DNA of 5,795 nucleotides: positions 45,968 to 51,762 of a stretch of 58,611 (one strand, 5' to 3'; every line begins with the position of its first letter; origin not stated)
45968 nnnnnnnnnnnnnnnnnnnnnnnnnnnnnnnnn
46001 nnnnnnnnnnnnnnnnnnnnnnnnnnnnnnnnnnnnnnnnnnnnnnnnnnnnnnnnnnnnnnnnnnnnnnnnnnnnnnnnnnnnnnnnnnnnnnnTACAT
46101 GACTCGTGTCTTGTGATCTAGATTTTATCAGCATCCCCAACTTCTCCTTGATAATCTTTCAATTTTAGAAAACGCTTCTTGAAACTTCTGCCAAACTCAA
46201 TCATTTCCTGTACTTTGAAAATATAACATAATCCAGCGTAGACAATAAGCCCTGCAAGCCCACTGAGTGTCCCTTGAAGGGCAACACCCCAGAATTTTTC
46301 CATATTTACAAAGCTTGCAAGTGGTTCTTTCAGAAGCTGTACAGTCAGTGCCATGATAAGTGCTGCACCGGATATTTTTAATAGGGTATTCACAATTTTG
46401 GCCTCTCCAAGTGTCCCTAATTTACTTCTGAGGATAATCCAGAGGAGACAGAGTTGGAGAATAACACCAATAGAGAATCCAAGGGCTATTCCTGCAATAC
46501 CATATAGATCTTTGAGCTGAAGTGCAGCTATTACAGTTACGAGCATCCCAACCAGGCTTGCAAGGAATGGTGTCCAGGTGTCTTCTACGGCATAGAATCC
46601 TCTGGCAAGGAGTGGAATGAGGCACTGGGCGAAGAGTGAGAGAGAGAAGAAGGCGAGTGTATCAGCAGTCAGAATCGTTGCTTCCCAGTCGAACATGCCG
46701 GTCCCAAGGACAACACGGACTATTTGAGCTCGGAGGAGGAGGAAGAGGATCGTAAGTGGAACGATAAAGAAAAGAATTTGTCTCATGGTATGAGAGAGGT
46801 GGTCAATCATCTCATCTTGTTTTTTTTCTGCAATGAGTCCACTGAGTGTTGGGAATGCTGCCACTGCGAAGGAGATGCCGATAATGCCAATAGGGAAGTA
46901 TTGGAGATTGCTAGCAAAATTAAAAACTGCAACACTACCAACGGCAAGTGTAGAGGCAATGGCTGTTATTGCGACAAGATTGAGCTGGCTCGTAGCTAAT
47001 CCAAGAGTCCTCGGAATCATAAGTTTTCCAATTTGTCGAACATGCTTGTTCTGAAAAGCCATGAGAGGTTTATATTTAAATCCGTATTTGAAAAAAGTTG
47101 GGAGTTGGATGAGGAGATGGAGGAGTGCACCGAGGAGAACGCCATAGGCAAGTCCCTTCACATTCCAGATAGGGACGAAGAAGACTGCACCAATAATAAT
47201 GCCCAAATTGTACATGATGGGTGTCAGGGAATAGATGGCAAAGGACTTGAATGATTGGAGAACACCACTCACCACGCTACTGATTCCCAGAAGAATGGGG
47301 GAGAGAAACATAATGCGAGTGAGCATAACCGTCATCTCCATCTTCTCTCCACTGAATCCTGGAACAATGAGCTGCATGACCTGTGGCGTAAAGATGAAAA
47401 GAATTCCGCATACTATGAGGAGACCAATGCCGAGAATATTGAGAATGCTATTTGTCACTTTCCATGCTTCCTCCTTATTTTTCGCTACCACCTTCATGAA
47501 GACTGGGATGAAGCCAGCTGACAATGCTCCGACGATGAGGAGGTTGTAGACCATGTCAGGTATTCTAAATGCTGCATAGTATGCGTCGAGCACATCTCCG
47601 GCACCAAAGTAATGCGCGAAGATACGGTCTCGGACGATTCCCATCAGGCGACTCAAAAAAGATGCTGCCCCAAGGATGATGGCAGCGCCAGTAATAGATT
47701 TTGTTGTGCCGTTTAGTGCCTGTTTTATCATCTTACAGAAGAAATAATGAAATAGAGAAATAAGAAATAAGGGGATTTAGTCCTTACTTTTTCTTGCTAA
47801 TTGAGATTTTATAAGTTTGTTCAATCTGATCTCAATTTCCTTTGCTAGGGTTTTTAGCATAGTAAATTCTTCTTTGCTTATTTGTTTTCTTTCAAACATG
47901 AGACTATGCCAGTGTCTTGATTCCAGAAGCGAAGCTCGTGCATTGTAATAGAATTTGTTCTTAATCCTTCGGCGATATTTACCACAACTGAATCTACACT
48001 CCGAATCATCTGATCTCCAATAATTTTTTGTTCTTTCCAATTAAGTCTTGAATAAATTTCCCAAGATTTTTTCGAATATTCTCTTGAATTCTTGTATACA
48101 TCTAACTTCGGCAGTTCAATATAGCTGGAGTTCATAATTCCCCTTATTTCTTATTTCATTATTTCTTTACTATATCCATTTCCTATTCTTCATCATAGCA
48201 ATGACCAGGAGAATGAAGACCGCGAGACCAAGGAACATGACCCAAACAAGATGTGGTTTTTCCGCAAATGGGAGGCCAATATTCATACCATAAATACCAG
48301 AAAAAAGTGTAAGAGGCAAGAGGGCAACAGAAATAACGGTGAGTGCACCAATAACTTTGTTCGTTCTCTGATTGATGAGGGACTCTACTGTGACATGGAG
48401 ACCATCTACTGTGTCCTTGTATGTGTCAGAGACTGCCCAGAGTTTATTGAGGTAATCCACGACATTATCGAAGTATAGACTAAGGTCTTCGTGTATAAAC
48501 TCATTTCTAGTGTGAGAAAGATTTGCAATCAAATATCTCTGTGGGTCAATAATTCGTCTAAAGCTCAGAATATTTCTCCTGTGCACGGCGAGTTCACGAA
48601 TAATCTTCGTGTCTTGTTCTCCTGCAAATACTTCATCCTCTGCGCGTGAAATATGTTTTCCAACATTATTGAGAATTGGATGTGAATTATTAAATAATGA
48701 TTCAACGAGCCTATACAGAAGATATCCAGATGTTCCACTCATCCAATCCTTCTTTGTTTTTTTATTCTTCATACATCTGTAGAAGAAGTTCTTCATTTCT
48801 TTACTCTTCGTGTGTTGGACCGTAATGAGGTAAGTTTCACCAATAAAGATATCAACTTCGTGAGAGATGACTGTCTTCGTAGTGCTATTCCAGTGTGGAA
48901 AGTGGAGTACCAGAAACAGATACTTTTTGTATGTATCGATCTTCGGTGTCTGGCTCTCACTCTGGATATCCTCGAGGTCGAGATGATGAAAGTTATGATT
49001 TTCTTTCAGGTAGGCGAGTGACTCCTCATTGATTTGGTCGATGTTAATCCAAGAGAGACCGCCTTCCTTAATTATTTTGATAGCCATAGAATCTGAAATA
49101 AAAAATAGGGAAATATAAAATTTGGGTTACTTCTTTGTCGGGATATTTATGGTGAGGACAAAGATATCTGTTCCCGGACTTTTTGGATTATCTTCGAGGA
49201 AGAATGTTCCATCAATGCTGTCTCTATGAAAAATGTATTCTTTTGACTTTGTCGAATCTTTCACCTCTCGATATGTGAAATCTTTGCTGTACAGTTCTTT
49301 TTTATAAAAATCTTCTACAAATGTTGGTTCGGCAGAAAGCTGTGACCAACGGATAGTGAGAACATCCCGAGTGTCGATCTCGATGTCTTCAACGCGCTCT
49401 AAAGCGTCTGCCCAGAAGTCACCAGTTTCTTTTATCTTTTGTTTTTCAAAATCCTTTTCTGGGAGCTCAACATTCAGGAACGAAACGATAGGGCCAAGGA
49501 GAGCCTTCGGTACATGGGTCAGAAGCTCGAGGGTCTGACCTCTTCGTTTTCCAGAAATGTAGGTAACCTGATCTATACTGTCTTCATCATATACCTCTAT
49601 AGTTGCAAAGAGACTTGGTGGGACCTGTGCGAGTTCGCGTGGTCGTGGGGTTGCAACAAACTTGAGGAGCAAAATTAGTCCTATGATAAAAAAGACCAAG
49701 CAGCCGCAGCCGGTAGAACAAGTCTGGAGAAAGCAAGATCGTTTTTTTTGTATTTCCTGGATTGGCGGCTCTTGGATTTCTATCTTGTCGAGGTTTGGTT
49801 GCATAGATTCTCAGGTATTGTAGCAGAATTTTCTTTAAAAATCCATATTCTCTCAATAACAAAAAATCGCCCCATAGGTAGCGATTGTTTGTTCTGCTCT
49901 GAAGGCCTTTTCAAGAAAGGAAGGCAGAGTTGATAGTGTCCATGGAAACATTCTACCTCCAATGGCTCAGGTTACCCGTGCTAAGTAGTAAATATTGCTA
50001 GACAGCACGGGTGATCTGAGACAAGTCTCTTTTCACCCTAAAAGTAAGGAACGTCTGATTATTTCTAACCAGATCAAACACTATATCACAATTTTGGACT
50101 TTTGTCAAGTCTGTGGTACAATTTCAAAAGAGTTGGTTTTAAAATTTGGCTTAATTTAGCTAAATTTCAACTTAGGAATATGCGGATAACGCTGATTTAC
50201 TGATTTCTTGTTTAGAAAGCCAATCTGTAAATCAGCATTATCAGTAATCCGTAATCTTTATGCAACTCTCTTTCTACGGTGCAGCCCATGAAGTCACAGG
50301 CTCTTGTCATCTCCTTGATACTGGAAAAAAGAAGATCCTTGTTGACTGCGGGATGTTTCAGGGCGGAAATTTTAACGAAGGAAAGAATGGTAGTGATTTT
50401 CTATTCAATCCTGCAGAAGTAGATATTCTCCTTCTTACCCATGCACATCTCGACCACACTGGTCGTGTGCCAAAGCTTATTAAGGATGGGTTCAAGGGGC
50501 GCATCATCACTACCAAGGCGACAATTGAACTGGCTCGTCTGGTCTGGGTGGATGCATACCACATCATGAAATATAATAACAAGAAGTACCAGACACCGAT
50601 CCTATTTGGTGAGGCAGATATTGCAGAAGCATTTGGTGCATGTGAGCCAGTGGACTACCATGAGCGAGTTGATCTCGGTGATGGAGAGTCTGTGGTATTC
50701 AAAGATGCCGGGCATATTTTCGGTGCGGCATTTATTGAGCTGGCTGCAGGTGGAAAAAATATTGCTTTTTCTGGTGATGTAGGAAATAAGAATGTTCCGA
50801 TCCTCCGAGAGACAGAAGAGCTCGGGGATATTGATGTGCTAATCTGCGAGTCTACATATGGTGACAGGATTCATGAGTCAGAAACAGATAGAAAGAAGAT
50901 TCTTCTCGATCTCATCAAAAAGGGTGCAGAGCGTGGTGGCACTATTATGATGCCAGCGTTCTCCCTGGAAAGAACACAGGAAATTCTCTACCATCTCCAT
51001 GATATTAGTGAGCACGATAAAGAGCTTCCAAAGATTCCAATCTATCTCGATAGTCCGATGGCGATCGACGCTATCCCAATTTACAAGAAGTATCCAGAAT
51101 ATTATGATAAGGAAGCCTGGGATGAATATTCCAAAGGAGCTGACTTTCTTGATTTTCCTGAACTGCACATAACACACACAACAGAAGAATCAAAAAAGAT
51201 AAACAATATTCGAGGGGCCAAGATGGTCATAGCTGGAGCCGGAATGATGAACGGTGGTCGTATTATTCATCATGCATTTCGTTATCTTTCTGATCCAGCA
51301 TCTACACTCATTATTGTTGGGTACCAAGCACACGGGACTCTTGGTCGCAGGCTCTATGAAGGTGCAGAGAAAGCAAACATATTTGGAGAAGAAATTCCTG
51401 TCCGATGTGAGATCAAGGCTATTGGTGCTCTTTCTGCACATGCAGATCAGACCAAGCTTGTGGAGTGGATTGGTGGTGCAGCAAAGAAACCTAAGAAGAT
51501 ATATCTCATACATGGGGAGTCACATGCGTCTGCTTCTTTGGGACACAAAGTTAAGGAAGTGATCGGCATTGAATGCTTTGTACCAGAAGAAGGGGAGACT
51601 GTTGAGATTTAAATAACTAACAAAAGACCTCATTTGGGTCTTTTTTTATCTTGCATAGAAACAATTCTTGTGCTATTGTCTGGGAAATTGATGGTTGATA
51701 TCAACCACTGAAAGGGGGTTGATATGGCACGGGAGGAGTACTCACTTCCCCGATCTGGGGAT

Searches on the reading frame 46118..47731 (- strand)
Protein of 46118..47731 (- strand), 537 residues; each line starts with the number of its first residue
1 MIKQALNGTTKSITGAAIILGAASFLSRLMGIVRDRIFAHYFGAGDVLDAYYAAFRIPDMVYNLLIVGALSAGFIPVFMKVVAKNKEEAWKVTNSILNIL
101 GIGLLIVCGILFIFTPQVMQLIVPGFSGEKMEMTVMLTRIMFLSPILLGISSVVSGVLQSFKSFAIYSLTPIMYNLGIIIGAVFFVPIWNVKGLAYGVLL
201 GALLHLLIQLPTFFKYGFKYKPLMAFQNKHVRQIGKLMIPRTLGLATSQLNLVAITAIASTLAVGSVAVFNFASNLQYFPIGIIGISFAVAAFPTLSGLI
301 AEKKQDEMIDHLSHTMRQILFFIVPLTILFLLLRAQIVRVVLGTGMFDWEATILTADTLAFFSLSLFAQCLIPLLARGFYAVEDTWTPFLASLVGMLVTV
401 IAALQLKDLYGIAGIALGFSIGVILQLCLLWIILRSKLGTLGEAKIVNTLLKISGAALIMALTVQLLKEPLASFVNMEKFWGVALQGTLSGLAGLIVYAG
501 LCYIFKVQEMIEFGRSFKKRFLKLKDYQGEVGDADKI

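Call 61: search_protein_families(library=pfam, proteins=[window:46118-47731:-], max_evalue=0.00001)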
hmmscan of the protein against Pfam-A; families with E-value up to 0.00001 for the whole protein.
window:46118-47731:- (537 aa): 1 family
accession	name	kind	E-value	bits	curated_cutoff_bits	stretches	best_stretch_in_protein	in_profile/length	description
PF03023.19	MurJ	-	3.3e-98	329.7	27.4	1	38-481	1-447/451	Lipid II flippase MurJ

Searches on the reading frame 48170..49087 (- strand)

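Call 63: search_protein_families(library=ncbifam, proteins=[window:48170-49087:-], max_evalue=0.001)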
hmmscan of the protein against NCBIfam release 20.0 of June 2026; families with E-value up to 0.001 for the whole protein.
window:48170-49087:- (305 aa): 2 families
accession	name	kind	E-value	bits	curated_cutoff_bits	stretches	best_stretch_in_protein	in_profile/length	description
TIGR00383.1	corA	equivalog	3.6e-45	154.7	200.75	1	10-299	28-314/320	magnesium/cobalt transporter CorA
NF007092.0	PRK09546.1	equivalog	1.3e-18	67.2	292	1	6-305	35-327/327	zinc transporter ZntB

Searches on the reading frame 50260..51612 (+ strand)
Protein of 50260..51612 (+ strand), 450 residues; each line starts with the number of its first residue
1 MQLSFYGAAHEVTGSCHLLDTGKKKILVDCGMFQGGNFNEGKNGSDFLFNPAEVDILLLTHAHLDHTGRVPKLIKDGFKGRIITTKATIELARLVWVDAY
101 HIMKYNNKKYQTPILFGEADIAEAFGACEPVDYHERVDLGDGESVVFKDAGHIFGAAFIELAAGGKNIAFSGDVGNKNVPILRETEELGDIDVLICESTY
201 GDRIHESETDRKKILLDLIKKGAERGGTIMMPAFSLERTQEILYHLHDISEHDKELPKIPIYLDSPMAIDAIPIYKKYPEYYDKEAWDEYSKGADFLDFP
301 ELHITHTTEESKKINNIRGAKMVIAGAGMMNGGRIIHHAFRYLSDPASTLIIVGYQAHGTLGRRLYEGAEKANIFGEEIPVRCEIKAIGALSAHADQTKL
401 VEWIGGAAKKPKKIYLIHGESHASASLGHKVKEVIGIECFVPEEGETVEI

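Call 61: search_protein_families(library=pfam, proteins=[window:50260-51612:+], max_evalue=0.00001)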
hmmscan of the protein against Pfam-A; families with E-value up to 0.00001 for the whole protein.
window:50260-51612:+ (450 aa): 5 families
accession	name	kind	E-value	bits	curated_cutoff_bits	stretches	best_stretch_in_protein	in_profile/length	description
PF10996.14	Beta-Casp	-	7.1e-38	130.3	27.7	1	239-365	1-120/120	Beta-Casp domain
PF07521.17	RMMBL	-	4.1e-14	52.7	21.6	1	378-442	1-63/63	Zn-dependent metallo-hydrolase RNA specificity domain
PF00753.33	Lactamase_B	-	3e-12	47.3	22.7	1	13-176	5-152/196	Metallo-beta-lactamase superfamily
PF16661.11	Lactamase_B_6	-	2.5e-10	40.5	27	1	19-171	2-159/193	Metallo-beta-lactamase superfamily domain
PF12706.13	Lactamase_B_2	-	2e-07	31.3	27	1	25-200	2-167/200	Beta-lactamase superfamily domain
